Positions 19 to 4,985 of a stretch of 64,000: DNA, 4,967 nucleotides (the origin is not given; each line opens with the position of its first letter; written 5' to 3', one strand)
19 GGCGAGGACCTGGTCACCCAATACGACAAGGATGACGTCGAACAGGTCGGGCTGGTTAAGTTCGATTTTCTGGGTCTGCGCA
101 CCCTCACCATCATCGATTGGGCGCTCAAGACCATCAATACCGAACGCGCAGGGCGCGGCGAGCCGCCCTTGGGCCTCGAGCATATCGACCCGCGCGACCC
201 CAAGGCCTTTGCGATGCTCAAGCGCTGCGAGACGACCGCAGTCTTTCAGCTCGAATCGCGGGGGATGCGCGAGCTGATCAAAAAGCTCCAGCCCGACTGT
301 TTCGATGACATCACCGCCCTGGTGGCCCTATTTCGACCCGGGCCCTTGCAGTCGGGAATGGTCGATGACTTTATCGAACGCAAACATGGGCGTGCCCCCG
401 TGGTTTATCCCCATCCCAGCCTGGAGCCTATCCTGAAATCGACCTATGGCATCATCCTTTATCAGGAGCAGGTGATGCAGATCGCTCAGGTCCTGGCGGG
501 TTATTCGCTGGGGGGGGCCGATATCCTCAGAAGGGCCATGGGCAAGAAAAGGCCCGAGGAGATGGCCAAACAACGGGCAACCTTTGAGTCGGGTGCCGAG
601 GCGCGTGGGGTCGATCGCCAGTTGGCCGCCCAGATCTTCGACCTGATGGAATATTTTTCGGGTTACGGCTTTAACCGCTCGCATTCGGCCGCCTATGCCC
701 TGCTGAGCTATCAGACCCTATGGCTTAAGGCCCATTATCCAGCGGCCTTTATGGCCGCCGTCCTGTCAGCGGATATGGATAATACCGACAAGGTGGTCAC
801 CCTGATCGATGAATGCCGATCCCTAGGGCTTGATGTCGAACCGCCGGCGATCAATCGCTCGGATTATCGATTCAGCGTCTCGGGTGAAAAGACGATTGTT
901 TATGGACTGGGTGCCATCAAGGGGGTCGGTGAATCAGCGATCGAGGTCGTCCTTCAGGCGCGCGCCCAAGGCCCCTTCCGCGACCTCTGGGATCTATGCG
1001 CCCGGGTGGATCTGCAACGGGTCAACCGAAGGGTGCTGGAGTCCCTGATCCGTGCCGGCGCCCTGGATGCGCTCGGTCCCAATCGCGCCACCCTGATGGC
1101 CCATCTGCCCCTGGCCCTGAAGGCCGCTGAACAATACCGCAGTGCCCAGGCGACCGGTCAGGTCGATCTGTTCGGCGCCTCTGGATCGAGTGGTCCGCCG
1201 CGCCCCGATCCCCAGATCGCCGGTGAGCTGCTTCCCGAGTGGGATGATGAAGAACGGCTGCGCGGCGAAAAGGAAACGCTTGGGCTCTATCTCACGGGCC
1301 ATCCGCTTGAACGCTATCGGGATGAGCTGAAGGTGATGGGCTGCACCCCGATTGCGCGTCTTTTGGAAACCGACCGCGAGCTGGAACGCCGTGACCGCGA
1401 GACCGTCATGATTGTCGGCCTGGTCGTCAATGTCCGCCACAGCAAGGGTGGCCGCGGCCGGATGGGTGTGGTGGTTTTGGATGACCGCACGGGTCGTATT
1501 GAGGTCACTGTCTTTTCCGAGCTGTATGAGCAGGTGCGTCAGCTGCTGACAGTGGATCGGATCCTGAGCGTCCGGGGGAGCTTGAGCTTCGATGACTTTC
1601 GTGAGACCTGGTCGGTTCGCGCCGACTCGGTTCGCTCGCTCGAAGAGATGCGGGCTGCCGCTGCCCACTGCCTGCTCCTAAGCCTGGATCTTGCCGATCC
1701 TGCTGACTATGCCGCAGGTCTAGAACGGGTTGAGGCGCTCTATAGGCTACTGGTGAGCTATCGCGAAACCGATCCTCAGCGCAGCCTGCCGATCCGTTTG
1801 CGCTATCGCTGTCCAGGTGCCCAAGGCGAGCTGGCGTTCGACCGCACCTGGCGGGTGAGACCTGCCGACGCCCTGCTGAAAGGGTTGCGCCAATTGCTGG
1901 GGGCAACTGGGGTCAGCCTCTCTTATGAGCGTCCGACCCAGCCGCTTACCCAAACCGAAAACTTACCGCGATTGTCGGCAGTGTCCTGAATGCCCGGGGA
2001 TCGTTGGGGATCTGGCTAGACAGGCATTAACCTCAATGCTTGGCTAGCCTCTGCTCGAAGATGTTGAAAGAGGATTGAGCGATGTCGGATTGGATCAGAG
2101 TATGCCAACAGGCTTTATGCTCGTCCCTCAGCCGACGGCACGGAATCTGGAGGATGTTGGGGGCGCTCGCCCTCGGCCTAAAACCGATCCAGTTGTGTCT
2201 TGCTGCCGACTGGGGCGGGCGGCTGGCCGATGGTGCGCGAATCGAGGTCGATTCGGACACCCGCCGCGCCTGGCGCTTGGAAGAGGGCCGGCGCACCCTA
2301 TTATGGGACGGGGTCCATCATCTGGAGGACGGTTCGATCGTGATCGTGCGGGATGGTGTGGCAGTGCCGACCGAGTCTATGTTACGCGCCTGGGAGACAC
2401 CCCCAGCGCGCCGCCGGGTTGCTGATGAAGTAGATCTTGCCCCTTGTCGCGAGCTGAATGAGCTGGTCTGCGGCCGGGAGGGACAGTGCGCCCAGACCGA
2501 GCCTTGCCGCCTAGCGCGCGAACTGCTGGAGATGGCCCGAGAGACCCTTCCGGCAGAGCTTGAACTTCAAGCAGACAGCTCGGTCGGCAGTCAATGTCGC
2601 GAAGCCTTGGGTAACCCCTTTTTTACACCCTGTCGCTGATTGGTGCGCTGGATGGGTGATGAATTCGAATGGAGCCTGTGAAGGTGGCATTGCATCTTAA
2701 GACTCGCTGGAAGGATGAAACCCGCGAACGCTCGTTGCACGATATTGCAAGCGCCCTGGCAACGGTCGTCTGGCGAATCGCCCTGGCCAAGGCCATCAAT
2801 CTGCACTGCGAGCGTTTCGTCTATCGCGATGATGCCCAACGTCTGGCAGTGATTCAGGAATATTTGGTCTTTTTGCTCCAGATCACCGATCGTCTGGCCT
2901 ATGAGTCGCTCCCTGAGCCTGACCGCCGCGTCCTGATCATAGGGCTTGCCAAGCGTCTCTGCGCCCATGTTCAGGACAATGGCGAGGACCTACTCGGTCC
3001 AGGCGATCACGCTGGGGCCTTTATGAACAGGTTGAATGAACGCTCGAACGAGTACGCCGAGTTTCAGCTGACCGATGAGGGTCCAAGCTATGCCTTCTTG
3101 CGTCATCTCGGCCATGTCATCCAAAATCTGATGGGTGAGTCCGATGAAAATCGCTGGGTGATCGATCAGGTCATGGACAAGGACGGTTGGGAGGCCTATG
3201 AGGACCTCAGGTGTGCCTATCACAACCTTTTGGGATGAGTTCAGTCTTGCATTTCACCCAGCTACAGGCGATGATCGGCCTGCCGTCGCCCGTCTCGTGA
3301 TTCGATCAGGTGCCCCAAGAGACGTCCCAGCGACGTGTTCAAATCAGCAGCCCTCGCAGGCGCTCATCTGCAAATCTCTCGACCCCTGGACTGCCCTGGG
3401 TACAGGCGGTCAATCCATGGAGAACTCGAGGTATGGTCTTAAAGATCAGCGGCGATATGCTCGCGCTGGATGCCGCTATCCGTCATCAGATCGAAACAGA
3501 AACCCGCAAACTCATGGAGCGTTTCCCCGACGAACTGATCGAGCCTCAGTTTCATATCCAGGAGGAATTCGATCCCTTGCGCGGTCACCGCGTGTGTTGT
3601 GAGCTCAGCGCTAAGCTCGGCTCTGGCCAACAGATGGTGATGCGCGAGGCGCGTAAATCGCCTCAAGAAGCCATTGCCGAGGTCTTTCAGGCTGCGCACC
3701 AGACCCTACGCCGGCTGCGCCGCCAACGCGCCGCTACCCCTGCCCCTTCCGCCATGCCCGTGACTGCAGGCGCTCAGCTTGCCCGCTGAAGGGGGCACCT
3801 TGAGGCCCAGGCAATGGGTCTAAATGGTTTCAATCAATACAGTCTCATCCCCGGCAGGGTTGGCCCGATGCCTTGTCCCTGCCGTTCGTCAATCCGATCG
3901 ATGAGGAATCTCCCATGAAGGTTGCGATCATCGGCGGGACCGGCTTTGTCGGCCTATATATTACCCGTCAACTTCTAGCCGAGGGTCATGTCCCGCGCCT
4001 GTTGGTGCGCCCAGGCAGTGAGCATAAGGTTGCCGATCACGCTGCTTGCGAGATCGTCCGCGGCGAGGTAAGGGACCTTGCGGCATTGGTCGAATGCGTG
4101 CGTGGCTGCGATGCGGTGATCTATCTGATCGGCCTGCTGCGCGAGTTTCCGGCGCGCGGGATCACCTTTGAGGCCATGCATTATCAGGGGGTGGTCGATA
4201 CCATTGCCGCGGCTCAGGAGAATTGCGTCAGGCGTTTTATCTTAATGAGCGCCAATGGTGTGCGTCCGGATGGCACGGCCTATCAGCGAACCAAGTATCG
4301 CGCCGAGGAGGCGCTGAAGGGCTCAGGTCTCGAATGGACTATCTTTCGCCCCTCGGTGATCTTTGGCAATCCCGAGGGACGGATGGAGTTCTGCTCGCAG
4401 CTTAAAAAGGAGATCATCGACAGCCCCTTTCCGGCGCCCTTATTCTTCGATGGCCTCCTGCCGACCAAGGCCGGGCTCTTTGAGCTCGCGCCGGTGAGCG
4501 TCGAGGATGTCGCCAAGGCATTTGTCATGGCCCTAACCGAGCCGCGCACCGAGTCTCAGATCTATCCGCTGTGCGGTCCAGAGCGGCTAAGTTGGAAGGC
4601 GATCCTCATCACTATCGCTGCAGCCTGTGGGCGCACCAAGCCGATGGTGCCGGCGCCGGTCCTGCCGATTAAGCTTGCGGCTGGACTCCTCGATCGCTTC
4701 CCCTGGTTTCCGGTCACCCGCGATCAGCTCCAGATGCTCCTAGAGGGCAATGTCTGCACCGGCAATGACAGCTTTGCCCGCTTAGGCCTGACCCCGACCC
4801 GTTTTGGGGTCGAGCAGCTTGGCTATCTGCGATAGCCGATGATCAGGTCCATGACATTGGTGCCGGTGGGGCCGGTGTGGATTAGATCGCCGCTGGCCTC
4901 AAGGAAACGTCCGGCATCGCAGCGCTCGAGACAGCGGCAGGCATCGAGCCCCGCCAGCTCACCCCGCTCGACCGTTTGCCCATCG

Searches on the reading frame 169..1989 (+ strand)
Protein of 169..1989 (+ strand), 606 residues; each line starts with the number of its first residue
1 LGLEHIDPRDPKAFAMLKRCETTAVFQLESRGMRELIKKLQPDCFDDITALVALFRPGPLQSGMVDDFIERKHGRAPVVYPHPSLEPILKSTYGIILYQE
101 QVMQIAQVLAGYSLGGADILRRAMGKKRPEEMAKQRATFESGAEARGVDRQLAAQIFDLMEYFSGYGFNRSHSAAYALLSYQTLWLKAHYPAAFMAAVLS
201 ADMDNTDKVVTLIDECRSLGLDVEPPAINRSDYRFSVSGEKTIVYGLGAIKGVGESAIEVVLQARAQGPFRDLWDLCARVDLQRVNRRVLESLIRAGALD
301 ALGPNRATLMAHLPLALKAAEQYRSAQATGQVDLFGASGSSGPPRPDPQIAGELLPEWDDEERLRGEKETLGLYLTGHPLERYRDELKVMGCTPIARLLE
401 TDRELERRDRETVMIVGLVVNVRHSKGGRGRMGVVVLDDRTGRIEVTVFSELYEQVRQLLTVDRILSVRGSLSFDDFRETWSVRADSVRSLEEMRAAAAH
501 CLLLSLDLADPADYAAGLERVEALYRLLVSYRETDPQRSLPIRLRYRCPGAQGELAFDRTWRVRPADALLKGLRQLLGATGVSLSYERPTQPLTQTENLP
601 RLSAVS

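Call 55: search_protein_families(library=pfam, proteins=[window:169-1989:+], max_evalue=0.0001)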
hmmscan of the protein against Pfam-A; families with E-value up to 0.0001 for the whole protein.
window:169-1989:+ (606 aa): 4 families
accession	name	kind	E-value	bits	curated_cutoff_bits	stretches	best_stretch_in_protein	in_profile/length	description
PF17657.6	DNA_pol3_finger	-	1.6e-62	210.2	22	1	3-146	22-165/166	Bacterial DNA polymerase III alpha subunit finger domain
PF14579.12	HHH_6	-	4.7e-31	107.3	25.6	1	220-309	1-90/90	Helix-hairpin-helix motif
PF01336.31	tRNA_anti-codon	-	4.6e-12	46.1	27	1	413-489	1-73/75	OB-fold nucleic acid binding domain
PF20914.2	DNA_pol_IIIA_C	-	1.4e-09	38.1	22.5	1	539-578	13-52/52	DNA polymerase III subunit alpha, C-terminal domain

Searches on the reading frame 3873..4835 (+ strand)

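Call 55: search_protein_families(library=pfam, proteins=[window:3873-4835:+], max_evalue=0.0001)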
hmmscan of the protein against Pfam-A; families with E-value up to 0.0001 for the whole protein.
window:3873-4835:+ (320 aa): 6 families
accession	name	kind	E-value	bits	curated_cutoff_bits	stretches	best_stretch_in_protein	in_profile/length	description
PF13460.12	NAD_binding_10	-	3.7e-26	92.6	27.2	1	21-174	1-157/184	NAD(P)H-binding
PF01370.27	Epimerase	-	3.1e-14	53.4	20.9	1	18-227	2-231/240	NAD dependent epimerase/dehydratase family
PF05368.20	NmrA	-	2.9e-12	47.2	27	1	16-254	4-236/298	NmrA-like family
PF01073.25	3Beta_HSD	-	7.2e-09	35.5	22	1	18-130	1-119/280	3-beta hydroxysteroid dehydrogenase/isomerase family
PF07993.18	NAD_binding_4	-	3.9e-07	29.9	20.1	0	135-168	175-212/258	Male sterility protein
PF04321.23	RmlD_sub_bind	-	7.1e-05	22.5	27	0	135-168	123-156/287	RmlD substrate binding domain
